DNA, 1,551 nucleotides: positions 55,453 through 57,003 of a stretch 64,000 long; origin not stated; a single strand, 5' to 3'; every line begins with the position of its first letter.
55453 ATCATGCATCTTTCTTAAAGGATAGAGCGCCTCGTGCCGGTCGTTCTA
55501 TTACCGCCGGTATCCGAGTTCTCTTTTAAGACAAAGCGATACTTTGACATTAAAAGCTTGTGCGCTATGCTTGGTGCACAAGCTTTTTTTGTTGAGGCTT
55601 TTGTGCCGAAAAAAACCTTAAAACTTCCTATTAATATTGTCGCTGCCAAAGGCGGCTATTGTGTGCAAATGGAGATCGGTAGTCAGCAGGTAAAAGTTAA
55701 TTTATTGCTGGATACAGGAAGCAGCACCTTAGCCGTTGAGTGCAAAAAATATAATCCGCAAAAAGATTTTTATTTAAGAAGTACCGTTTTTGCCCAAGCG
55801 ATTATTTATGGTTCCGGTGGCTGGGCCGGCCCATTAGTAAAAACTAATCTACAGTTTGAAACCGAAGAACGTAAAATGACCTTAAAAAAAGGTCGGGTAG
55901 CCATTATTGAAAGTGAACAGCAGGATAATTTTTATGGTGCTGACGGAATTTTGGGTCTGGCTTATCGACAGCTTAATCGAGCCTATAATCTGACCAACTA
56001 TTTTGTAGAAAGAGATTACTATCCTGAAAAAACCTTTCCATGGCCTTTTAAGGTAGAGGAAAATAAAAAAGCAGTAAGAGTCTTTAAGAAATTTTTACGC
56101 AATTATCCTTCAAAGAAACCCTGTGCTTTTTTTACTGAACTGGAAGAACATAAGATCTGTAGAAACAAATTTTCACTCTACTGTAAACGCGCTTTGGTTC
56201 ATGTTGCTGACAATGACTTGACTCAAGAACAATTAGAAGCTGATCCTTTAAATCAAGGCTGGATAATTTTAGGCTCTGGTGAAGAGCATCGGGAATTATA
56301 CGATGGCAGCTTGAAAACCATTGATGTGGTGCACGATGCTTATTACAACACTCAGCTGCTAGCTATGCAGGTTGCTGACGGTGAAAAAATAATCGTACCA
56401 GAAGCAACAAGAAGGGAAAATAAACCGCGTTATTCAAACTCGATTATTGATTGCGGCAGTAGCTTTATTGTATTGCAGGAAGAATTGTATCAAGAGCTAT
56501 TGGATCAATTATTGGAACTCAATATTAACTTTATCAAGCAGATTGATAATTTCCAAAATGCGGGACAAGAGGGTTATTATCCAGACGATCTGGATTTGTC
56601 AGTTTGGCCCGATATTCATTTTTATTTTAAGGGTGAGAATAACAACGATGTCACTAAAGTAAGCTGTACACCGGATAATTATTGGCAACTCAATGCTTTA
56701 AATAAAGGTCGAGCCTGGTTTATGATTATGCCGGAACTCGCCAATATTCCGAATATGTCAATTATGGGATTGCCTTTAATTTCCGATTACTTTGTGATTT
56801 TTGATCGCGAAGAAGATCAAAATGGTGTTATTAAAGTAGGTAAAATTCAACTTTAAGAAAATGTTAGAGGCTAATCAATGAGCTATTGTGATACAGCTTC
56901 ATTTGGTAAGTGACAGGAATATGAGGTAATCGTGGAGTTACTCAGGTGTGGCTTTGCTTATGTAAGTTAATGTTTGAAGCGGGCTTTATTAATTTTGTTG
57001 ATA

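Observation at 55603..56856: A bacterial pepsin-family (A1) aspartic protease with a noncanonical D-C-G second catalytic motif, next to a metal receptor gene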

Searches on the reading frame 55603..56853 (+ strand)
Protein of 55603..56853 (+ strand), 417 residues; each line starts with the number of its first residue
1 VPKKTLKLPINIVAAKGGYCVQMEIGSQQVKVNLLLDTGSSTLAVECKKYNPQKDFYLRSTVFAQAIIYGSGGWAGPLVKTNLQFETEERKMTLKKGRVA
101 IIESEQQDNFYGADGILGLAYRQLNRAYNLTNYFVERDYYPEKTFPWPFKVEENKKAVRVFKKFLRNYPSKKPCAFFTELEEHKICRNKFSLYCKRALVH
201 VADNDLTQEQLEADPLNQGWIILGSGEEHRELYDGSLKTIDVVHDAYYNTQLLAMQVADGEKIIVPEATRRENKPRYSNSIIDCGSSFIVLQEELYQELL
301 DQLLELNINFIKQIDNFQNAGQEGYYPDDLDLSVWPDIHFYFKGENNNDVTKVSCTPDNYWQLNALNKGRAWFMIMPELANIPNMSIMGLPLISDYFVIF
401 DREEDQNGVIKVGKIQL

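Call 3: search_protein_families(library=pfam, proteins=[window:55603-56853:+], max_evalue=0.01)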
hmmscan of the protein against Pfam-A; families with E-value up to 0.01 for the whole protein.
window:55603-56853:+ (417 aa): 3 families
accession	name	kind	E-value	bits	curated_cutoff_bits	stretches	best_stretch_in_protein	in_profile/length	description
PF00026.29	Asp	-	3.2e-16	60.1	19.9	2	19-130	2-123/315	Eukaryotic aspartyl protease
PF14543.11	TAXi_N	-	8.2e-08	33.1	30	1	19-51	1-33/176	Xylanase inhibitor N-terminal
PF14541.11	TAXi_C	-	0.00037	20.8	23.9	1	248-405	2-155/161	Xylanase inhibitor C-terminal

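Call 4: search_solved_structures(query=window:55603-56853:+, max_evalue=1, show_alignments=3)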
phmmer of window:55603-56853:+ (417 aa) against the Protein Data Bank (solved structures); distinct sequences matched with E-value up to 1: 75 (the best 60 are shown).
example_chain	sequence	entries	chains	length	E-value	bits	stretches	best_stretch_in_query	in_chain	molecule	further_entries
1tqf_A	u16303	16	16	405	2e-12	49.7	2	17-128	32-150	Beta-secretase 1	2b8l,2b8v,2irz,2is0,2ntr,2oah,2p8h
3qi1_A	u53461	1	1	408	2.1e-12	49.6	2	17-128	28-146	Beta-secretase 1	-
2qzl_A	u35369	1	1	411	2.2e-12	49.6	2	17-129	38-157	Beta-secretase 1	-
3exo_A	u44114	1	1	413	2.2e-12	49.6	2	17-129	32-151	Beta-secretase 1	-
3tpj_A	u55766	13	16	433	2.7e-12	49.3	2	17-129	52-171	Beta-secretase 1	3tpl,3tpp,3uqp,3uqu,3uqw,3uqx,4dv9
2zjj_A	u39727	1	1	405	3.8e-12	48.8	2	17-129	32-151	Beta-secretase 1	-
4dpf_A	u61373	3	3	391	1.6e-11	46.7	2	17-129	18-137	Beta-secretase 1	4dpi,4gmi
4b1d_A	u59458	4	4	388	1.6e-11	46.7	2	17-128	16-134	BETA-SECRETASE 1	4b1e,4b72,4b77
1sgz_A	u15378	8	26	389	1.6e-11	46.7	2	17-128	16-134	Beta-secretase | Beta-secretase 1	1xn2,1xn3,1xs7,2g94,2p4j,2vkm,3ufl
3u6a_A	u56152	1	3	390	1.6e-11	46.7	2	17-128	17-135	Beta-secretase 1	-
2fdp_A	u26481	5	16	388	1.6e-11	46.7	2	17-128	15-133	Beta-secretase 1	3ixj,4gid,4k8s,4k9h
1fkn_A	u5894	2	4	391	1.6e-11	46.7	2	17-128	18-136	MEMAPSIN 2 | beta-Secretase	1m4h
3cib_A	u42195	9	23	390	1.7e-11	46.7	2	17-128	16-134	Beta-secretase 1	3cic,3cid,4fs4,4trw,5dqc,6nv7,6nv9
4b70_A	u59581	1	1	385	1.7e-11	46.7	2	17-128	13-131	BETA-SECRETASE 1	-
4try_A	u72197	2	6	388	1.7e-11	46.6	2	17-128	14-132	Beta-secretase 1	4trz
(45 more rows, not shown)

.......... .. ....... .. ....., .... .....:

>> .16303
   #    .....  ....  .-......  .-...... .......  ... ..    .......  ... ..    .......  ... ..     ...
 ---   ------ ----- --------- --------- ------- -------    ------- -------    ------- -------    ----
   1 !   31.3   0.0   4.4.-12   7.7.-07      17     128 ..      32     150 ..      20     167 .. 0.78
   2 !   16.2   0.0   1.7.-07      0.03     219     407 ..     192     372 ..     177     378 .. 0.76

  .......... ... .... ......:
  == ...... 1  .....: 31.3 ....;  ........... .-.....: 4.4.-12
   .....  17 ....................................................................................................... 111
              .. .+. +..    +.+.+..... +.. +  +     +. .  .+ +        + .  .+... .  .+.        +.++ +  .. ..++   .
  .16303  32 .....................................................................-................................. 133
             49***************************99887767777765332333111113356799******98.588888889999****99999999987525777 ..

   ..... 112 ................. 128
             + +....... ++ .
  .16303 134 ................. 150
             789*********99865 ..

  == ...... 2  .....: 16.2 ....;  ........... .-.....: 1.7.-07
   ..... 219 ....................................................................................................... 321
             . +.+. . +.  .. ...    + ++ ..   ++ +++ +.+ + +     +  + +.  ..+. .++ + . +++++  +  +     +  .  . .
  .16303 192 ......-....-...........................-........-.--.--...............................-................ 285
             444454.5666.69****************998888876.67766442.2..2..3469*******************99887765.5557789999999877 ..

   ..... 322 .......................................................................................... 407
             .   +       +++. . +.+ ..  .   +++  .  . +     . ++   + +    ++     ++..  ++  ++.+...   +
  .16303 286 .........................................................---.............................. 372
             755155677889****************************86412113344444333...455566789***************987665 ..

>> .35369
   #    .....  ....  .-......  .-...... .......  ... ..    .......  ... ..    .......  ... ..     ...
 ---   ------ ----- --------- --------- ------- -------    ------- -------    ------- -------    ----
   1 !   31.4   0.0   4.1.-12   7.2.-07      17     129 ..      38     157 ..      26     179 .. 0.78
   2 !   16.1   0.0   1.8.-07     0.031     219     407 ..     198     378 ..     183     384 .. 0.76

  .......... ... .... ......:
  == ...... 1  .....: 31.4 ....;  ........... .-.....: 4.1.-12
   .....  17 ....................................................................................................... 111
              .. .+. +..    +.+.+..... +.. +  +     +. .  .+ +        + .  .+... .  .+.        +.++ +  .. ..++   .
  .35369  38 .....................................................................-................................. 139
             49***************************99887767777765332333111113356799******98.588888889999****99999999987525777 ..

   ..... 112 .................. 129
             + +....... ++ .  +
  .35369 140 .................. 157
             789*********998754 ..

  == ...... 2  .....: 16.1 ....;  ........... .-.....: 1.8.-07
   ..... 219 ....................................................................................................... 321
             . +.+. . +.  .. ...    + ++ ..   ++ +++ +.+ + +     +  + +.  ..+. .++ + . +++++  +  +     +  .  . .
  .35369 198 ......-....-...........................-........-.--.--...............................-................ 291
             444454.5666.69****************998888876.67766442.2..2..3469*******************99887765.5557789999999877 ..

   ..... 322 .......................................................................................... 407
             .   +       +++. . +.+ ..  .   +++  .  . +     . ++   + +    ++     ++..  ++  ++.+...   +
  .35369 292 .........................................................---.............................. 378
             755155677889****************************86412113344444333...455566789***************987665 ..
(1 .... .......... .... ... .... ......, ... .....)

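Call 5: find_homologous_proteins(query=window:55603-56853:+, max_evalue=0.001)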
Query window:55603-56853:+ (417 aa): 796 proteins with E <= 0.001 among 2900 candidates; the best 120 are listed.
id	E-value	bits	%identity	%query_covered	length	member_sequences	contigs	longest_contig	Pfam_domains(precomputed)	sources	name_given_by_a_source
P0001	1.2e-285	965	100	100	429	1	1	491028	PF14543.12,PF00026.29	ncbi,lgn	-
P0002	5.1e-225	765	78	100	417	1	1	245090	PF14543.12,PF00026.29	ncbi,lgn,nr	ncbi:MAG: A1 family peptidase [Kangiellaceae bacterium]|nr:A1 family peptidase [Kangiellaceae bacter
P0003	1.0e-208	711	74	100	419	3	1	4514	PF14543.12,PF00026.29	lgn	-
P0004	7.2e-207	705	73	100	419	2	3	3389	PF14541.12,PF00026.29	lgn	-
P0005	1.3e-197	675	71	100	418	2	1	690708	PF14541.12,PF14543.12,PF00026.29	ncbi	-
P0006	6.4e-196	669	69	100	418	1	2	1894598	PF14543.12,PF00026.29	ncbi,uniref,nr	ncbi:pepsin-like aspartic protease [Kangiella sp. HZ709]|uniref:pepsin-like aspartic protease n=1 Ta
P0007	7.4e-192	656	68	100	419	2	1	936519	PF00026.29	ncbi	-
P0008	2.6e-184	631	67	99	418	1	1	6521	PF14543.12,PF00026.29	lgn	-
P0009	2.7e-175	601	63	99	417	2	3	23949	PF14541.12,PF14543.12,PF00026.29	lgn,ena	-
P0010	1.4e-172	592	61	100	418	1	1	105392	PF00026.29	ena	-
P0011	2.7e-169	581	60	100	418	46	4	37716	PF00026.29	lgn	-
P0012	1.9e-166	572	59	100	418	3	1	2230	PF00026.29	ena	-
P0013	2.4e-106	374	43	99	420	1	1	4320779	PF14541.12,PF00026.29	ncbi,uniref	ncbi:pepsin-like aspartic protease [Marinicella sp. W31]|uniref:pepsin-like aspartic protease n=1 Ta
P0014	2.4e-106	374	44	99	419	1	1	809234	PF14541.12,PF14543.12,PF00026.29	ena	-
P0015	4.4e-106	373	42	100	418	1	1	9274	PF00026.29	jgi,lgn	jgi:hypothetical protein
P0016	2.3e-105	371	43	99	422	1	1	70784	PF14541.12,PF14543.12,PF00026.29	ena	-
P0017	1.4e-104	368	44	99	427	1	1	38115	PF00026.29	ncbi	-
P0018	2.3e-103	364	40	99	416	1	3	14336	PF00026.29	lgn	-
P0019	1.4e-102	362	40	99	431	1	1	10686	PF13650.12,PF14541.12,PF14543.12,PF00026.29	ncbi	-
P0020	2.4e-102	361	40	98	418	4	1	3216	PF00026.29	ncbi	-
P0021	3.2e-102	360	44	98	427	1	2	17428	PF14541.12,PF00026.29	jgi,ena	-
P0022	3.9e-102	360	43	99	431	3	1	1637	PF14541.12,PF14543.12,PF00026.29,PF13975.12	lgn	-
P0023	1.0e-101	359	39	98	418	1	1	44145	PF00026.29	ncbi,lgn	-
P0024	2.0e-100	355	41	99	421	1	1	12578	PF00026.29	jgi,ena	-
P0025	2.2e-100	354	41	99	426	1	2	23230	PF14541.12,PF14543.12,PF00026.29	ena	-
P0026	6.7e-100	353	41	99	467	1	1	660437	PF14541.12,PF00026.29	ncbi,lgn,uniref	ncbi:pepsin-like aspartic protease [Shewanella waksmanii]|uniref:pepsin-like aspartic protease n=1 T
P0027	9.2e-100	352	41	99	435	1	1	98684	PF14541.12,PF00026.29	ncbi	-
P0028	1.2e-99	352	43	99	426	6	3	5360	PF14543.12,PF00026.29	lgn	-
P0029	1.2e-99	352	39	98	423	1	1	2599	PF14541.12,PF00026.29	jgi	jgi:hypothetical protein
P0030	4.6e-99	350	43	99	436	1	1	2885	PF00026.29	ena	-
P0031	1.2e-98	349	41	99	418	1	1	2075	PF00026.29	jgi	jgi:hypothetical protein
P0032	2.5e-98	348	41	99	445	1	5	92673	PF00026.29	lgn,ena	-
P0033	2.0e-97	345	42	99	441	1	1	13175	PF14541.12,PF00026.29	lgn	-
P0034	2.3e-97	344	40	97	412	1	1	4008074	PF00026.29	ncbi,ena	-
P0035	3.0e-97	344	41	98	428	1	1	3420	PF13650.12,PF14541.12,PF14543.12,PF00026.29,PF13975.12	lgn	-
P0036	4.4e-97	343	39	98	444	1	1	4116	PF14541.12,PF00026.29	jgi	jgi:hypothetical protein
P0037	4.7e-97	343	40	99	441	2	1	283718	PF00026.29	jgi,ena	-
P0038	7.1e-97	343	41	99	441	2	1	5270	PF14541.12,PF00026.29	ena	-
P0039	7.5e-97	343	40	98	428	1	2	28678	PF13650.12,PF14541.12,PF14543.12,PF00026.29,PF13975.12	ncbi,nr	ncbi:MAG: A1 family peptidase [Colwellia sp.]|nr:A1 family peptidase [Colwellia sp.] MCW9082146.1 A1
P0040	1.2e-96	342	41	99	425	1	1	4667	PF00026.29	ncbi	-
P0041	2.4e-96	341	39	99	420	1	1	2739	PF00026.29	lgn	-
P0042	3.0e-96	341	40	98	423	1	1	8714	PF00026.29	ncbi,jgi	-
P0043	4.8e-96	340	39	99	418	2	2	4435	PF00026.29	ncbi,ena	-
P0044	5.0e-96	340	42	99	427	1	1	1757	PF00026.29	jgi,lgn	jgi:hypothetical protein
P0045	1.2e-95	339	40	100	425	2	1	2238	PF00026.29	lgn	-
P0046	1.6e-95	338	39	99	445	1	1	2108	PF14541.12,PF00026.29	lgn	-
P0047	1.7e-95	338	41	100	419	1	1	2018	PF14541.12,PF14543.12,PF00026.29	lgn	-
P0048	2.5e-95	338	39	99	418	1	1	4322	PF00026.29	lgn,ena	-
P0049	3.8e-95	337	42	99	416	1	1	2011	PF14541.12,PF00026.29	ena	-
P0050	6.6e-95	336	39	100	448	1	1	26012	PF14541.12,PF00026.29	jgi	jgi:hypothetical protein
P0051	1.4e-94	335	41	99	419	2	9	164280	PF00026.29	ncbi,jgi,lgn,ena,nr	ncbi:MAG: pepsin-like aspartic protease [Pseudomonadota bacterium]|nr:pepsin-like aspartic protease 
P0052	2.0e-94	335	43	99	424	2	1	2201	PF00026.29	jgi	jgi:hypothetical protein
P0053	5.2e-94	333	39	98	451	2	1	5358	PF14541.12,PF00026.29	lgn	-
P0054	5.4e-94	333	41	99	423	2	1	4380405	PF00026.29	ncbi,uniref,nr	ncbi:pepsin-like aspartic protease [Pleionea litopenaei]|uniref:Pepsin-like aspartic protease n=1 Ta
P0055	7.8e-94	333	40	99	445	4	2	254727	PF14541.12,PF14543.12,PF00026.29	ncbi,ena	-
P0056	2.5e-93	331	41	99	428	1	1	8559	PF00026.29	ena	-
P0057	2.9e-93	331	40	98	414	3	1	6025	PF00026.29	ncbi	ncbi:MAG: pepsin-like aspartic protease [Marinicella sp.]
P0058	3.0e-93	331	41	99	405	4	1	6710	PF14541.12,PF00026.29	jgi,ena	jgi:hypothetical protein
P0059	4.6e-93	330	39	99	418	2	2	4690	PF14541.12,PF00026.29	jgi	jgi:hypothetical protein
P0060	5.0e-93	330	42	99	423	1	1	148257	PF00026.29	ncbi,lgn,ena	-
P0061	1.2e-92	329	40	99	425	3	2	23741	PF14541.12,PF00026.29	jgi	jgi:hypothetical protein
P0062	1.2e-92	329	39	99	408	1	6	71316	PF00026.29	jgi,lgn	jgi:hypothetical protein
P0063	1.3e-92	329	40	99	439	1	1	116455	PF14541.12,PF00026.29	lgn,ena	-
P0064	1.6e-92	328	40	99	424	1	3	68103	PF00026.29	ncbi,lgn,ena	-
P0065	6.2e-92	327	41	99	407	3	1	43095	PF00026.29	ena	-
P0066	1.2e-91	326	39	100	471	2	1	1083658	PF00026.29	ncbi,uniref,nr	ncbi:A1 family peptidase [Shewanella sp. AS16]|uniref:pepsin-like aspartic protease n=1 Tax=Shewanel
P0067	2.5e-91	324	40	99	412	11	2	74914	PF00026.29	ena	-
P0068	2.9e-91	324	40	98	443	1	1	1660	PF13650.12,PF14541.12,PF14543.12,PF00026.29,PF13975.12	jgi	-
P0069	3.6e-91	324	40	100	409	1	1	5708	PF00026.29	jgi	jgi:hypothetical protein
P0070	4.2e-91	324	39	98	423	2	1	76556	PF00026.29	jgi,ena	-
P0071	7.4e-91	323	41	99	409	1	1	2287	PF14541.12,PF14543.12,PF00026.29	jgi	jgi:hypothetical protein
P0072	3.0e-90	321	37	99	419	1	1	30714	PF00026.29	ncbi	ncbi:MAG: pepsin-like aspartic protease [Tahibacter sp.]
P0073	3.8e-90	321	41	100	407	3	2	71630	PF14541.12,PF00026.29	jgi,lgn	-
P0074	4.0e-90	321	41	99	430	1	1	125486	PF14543.12,PF00026.29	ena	-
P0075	5.5e-90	320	41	100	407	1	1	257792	PF14541.12,PF00026.29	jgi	jgi:hypothetical protein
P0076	6.0e-90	320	41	99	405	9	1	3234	PF14543.12,PF00026.29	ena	-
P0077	1.3e-89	319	40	98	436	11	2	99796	PF14543.12,PF00026.29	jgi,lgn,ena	jgi:hypothetical protein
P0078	1.5e-89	319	36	99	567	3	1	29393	PF14541.12,PF00026.29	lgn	-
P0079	1.6e-89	319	41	99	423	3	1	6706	PF00026.29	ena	-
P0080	1.9e-89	318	40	99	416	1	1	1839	PF00026.29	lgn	-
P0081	2.2e-89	318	40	99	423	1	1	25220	PF14543.12,PF00026.29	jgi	jgi:hypothetical protein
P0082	4.8e-89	317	41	98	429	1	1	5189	PF14541.12,PF00026.29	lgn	-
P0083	4.9e-89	317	36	99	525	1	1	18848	PF14541.12,PF00026.29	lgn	-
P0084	7.6e-89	316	40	100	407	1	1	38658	PF00026.29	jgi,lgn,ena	-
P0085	1.1e-88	316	41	100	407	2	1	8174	PF14543.12,PF00026.29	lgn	-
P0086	1.2e-88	316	38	99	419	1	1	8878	PF00026.29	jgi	jgi:hypothetical protein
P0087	1.2e-88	316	42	100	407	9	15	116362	PF14541.12,PF00026.29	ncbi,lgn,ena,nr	ncbi:MAG: pepsin-like aspartic protease [Cyclobacteriaceae bacterium]|nr:peptidase A1 pepsin [Cytoph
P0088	1.9e-88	315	40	98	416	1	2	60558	PF00026.29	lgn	-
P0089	2.3e-88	315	40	97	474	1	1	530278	PF13650.12,PF00026.29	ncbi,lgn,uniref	ncbi:pepsin-like aspartic protease [Shewanella maritima]|uniref:pepsin-like aspartic protease n=1 Ta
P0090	3.5e-88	314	39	98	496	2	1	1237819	PF00026.29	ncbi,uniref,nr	ncbi:A1 family peptidase [Shewanella sp. WXL01]|uniref:pepsin-like aspartic protease n=1 Tax=Shewane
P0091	4.3e-88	314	40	100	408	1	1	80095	PF14541.12,PF00026.29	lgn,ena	-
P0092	4.3e-88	314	41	99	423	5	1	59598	PF00026.29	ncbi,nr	ncbi:MAG: A1 family peptidase [Gammaproteobacteria bacterium]|nr:A1 family peptidase [Gammaproteobac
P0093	4.5e-88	314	37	99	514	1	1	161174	PF14541.12,PF14543.12,PF00026.29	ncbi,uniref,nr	ncbi:pepsin-like aspartic protease [Shewanella atlantica]|uniref:A1 family peptidase n=1 Tax=Shewane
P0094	4.7e-88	314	39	98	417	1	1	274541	PF00026.29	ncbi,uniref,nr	ncbi:pepsin-like aspartyl protease [Marinicella meishanensis]|uniref:pepsin-like aspartyl protease n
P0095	7.5e-88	313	40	99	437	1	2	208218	PF00026.29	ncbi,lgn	-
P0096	8.6e-88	313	39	98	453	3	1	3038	PF00026.29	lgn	-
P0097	9.8e-88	313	40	98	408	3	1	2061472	PF00026.29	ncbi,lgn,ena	-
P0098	1.2e-87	312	40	99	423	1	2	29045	PF00026.29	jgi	-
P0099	1.2e-87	312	39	99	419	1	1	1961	PF14541.12,PF00026.29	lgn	-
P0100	1.2e-87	312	35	99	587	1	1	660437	PF13650.12,PF14541.12,PF00026.29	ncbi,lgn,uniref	ncbi:pepsin-like aspartyl protease [Shewanella waksmanii]|uniref:pepsin-like aspartyl protease n=1 T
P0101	1.4e-87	312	39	98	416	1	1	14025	PF00026.29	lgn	-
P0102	2.0e-87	312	41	100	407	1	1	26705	PF14541.12,PF00026.29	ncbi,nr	ncbi:MAG TPA: pepsin-like aspartic protease [Cyclobacteriaceae bacterium]|nr:pepsin-like aspartic pr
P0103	2.0e-87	312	38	99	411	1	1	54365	PF00026.29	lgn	-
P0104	2.3e-87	311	38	100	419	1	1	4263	PF14541.12,PF00026.29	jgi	jgi:hypothetical protein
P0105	2.7e-87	311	39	99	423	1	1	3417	PF00026.29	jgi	jgi:hypothetical protein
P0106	2.7e-87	311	40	100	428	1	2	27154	PF00026.29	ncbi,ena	-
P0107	4.1e-87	311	40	98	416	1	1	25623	PF00026.29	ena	-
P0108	4.2e-87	311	38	97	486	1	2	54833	PF14541.12,PF00026.29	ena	-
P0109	7.8e-87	310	39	97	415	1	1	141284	PF00026.29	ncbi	-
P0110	7.8e-87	310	38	100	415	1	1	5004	PF00026.29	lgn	-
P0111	8.7e-87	310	38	99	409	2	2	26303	PF00026.29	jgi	jgi:hypothetical protein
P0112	9.7e-87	309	40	99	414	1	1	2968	PF14543.12,PF00026.29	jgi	jgi:hypothetical protein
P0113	1.5e-86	309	40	64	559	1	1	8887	PF14541.12,PF00026.29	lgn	-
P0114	1.6e-86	309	39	99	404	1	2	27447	PF14541.12,PF00026.29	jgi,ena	jgi:hypothetical protein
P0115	2.1e-86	308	38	98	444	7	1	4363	PF14541.12,PF00026.29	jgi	jgi:hypothetical protein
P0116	2.3e-86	308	39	99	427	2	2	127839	PF00026.29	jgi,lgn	jgi:hypothetical protein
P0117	3.5e-86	308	38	99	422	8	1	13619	PF00026.29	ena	-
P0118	3.7e-86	307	38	98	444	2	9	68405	PF14541.12,PF00026.29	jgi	jgi:hypothetical protein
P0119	4.0e-86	307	40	99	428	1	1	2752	PF14543.12,PF00026.29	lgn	-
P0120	7.6e-86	306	39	100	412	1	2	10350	PF00026.29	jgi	jgi:hypothetical protein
